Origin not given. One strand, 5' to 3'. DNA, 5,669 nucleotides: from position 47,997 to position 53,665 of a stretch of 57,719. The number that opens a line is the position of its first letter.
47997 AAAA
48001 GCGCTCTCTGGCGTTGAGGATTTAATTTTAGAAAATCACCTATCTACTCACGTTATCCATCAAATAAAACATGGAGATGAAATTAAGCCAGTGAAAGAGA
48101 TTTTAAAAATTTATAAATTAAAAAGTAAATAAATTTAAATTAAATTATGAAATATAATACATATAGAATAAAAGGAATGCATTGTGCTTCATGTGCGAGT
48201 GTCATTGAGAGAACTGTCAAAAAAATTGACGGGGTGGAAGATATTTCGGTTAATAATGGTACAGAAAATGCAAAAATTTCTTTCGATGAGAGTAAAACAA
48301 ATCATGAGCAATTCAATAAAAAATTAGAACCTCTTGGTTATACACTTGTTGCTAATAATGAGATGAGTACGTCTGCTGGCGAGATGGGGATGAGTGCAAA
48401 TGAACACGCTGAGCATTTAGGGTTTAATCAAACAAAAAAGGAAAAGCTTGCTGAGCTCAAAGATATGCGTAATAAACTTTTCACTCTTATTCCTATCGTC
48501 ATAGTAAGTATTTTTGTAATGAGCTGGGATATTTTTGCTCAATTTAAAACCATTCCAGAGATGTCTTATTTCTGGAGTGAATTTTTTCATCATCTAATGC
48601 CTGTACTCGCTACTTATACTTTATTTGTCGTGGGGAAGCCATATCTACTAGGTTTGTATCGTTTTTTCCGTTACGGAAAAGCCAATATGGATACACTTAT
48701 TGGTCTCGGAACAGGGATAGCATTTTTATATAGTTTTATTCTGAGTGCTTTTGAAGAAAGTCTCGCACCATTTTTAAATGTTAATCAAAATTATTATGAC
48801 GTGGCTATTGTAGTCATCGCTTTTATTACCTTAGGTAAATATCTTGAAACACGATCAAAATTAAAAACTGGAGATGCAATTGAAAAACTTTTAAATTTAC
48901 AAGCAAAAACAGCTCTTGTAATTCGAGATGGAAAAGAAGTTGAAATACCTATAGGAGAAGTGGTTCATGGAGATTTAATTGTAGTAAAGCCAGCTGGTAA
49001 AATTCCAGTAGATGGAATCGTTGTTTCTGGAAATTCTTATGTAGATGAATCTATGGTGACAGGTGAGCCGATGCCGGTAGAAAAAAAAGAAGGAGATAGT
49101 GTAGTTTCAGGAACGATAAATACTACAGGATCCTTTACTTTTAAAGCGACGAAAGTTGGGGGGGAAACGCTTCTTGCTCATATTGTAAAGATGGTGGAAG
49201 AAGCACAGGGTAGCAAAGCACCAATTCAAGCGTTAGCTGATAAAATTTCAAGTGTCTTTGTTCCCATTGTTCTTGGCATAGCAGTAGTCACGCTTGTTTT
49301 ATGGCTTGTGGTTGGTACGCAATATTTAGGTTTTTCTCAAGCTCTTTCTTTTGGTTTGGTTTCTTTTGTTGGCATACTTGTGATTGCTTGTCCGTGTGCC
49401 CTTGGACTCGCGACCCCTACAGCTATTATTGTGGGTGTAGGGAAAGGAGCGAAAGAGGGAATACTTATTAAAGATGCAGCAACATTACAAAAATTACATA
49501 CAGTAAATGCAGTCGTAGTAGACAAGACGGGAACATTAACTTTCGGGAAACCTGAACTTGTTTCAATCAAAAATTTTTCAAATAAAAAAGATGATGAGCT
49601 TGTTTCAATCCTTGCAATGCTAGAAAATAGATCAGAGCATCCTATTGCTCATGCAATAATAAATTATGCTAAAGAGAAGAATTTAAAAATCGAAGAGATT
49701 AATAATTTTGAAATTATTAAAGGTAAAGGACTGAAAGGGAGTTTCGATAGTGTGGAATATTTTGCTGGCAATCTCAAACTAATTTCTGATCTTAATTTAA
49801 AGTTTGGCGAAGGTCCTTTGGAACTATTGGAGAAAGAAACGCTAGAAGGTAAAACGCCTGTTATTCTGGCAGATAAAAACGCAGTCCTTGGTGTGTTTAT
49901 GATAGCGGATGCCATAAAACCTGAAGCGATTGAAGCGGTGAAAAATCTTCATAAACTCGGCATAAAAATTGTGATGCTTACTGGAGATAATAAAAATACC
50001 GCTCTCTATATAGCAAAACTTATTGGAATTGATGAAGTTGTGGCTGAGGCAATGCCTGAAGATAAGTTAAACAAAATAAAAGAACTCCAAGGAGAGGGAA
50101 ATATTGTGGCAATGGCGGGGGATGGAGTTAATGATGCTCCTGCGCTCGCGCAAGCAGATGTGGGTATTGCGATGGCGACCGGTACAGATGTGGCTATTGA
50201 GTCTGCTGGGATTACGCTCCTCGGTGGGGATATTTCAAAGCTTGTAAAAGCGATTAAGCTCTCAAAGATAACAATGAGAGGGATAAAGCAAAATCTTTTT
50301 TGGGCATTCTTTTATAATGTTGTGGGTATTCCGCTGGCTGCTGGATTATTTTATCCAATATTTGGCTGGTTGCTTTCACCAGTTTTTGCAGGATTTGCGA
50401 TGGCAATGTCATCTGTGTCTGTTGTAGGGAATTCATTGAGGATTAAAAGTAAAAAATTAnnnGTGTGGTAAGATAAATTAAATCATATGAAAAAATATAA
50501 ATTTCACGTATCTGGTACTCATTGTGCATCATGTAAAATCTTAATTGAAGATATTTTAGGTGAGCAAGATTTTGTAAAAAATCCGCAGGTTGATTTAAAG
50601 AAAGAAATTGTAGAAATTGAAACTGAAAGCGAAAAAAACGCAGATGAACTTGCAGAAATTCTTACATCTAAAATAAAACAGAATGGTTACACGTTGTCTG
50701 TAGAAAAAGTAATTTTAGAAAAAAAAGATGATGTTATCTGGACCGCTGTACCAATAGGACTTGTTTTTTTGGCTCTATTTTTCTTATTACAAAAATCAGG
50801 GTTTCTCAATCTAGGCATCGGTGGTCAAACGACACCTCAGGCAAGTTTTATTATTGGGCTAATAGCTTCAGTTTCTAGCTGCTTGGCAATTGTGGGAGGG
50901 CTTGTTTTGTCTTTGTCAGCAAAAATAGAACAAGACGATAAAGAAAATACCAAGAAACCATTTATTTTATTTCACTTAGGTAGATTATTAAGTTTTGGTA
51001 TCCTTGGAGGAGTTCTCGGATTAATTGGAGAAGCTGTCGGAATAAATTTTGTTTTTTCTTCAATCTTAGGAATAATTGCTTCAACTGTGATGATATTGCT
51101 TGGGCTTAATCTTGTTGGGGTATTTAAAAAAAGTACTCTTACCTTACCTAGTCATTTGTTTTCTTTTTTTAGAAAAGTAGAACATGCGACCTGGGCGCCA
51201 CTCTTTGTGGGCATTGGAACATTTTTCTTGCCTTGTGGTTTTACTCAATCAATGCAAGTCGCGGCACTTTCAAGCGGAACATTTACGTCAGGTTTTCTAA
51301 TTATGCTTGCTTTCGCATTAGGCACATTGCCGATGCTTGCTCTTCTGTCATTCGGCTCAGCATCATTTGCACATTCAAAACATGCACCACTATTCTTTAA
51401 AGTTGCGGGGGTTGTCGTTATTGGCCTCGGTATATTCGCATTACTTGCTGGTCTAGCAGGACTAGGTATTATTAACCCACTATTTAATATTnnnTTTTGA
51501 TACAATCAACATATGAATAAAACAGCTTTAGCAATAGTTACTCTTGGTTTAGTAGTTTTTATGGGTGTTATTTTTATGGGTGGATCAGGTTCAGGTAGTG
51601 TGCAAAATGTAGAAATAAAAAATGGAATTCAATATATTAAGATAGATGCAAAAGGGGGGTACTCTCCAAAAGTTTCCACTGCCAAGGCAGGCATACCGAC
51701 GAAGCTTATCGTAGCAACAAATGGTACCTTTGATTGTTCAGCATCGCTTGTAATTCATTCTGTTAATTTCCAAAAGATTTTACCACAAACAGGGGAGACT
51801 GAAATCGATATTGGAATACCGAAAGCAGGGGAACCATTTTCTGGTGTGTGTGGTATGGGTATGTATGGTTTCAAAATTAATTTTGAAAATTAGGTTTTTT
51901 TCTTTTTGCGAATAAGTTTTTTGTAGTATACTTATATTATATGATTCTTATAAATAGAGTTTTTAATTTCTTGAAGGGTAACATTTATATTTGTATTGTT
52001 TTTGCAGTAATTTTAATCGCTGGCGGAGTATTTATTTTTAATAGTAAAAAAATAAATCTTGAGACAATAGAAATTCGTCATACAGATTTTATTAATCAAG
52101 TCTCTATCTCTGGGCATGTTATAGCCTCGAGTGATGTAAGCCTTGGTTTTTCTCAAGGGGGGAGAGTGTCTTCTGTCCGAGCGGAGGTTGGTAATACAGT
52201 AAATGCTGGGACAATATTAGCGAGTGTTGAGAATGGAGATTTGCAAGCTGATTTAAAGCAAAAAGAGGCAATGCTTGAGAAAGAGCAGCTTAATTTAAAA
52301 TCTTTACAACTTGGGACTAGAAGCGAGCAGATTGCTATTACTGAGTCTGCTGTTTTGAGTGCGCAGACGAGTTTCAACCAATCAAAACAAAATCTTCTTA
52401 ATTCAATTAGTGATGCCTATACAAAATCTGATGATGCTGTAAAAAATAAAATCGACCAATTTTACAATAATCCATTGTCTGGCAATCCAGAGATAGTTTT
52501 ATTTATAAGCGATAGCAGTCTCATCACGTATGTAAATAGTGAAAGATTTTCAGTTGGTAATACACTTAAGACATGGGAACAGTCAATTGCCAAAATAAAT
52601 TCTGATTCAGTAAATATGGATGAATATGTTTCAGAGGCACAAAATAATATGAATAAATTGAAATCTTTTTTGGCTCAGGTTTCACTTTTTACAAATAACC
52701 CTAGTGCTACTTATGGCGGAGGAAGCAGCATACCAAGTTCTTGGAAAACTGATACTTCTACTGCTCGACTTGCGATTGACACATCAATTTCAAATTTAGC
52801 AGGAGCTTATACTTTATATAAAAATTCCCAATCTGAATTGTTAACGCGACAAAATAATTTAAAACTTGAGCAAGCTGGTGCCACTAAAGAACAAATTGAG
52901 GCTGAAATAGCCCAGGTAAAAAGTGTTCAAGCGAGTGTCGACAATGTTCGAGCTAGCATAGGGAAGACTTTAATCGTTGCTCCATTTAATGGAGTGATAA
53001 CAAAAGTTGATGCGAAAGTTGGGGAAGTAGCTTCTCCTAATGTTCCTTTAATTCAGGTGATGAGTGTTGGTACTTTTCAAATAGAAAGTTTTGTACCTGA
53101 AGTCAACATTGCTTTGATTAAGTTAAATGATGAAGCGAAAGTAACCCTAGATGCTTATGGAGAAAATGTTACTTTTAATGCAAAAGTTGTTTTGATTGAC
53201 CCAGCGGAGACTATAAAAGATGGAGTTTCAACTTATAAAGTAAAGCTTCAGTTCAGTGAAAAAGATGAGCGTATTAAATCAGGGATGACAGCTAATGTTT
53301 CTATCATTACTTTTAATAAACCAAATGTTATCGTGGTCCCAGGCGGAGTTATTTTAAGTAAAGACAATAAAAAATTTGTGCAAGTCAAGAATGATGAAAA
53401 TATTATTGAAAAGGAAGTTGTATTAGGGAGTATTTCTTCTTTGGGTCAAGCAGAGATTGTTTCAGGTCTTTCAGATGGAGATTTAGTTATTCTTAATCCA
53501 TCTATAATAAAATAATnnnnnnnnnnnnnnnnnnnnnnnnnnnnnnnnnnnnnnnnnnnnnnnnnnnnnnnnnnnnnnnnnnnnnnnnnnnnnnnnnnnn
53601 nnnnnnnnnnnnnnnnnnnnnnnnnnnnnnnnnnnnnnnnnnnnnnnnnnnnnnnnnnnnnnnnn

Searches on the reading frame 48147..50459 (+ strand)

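Call 78: search_protein_families(library=pfam, proteins=[window:48147-50459:+], max_evalue=0.00001)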
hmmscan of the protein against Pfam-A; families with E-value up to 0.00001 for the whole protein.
window:48147-50459:+ (771 aa): 3 families
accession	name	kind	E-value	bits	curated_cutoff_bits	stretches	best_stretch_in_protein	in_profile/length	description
PF00122.25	E1-E2_ATPase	-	5.5e-59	199.2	28.1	1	251-436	2-180/181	E1-E2 ATPase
PF00702.32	Hydrolase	-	1.9e-35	123.4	26.4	1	454-671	2-191/191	haloacid dehalogenase-like hydrolase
PF00403.32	HMA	-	6.7e-18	65.3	24.8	1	5-66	1-62/62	Heavy-metal-associated domain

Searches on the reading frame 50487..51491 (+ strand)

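Call 78: search_protein_families(library=pfam, proteins=[window:50487-51491:+], max_evalue=0.00001)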
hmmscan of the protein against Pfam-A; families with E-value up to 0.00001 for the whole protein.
window:50487-51491:+ (335 aa): 2 families
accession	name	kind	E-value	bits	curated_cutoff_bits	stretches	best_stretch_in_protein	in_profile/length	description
PF13386.12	DsbD_2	-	1.7e-31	110.1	24.9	1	120-316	2-198/199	Cytochrome C biogenesis protein transmembrane region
PF00403.32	HMA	-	2.3e-08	34.7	24.8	1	6-61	2-58/62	Heavy-metal-associated domain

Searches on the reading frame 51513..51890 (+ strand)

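Call 78: search_protein_families(library=pfam, proteins=[window:51513-51890:+], max_evalue=0.00001)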
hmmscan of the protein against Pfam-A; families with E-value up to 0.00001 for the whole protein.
window:51513-51890:+ (126 aa): 1 family
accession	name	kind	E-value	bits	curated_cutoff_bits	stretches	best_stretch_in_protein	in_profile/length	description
PF13473.12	Cupredoxin_1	-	3.2e-08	34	27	1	31-118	16-97/104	Cupredoxin-like domain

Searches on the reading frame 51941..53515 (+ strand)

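Call 5: search_protein_families(library=pfam, proteins=[window:51941-53515:+], max_evalue=1)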
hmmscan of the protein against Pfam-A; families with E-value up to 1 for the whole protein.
window:51941-53515:+ (524 aa): 9 families
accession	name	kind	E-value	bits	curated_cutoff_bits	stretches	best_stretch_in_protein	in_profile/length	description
PF16576.10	HlyD_D23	-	9.3e-16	58.2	30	1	293-451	66-214/214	Barrel-sandwich domain of CusB or HlyD membrane-fusion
PF13437.12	HlyD_3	-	1.1e-14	55.5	22.2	1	345-448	2-106/106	HlyD family secretion protein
PF00529.27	CusB_dom_1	-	8.8e-05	23.1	26.5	1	385-457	1-89/89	Cation efflux system protein CusB domain 1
PF00364.28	Biotin_lipoyl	-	0.00032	20.9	22.1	1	72-95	49-72/73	Biotin-requiring enzyme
PF01540.21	Lipoprotein_7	-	0.015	16.2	24.1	1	82-174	7-97/112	Adhesin lipoprotein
PF13533.13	Biotin_lipoyl_2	-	0.041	14.2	29.8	1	70-96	5-31/32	Biotin-lipoyl like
PF06165.18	GH94_b-supersand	-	0.084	12.8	23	0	281-312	15-47/251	Glycosyl hydrolase 94, supersandwich domain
PF08336.16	P4Ha_N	-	0.14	12.4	25.3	0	225-249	18-42/135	Prolyl 4-Hydroxylase alpha-subunit, N-terminal region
PF11869.14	DUF3389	-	0.16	12.6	25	0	391-417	17-43/75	Protein of unknown function (DUF3389)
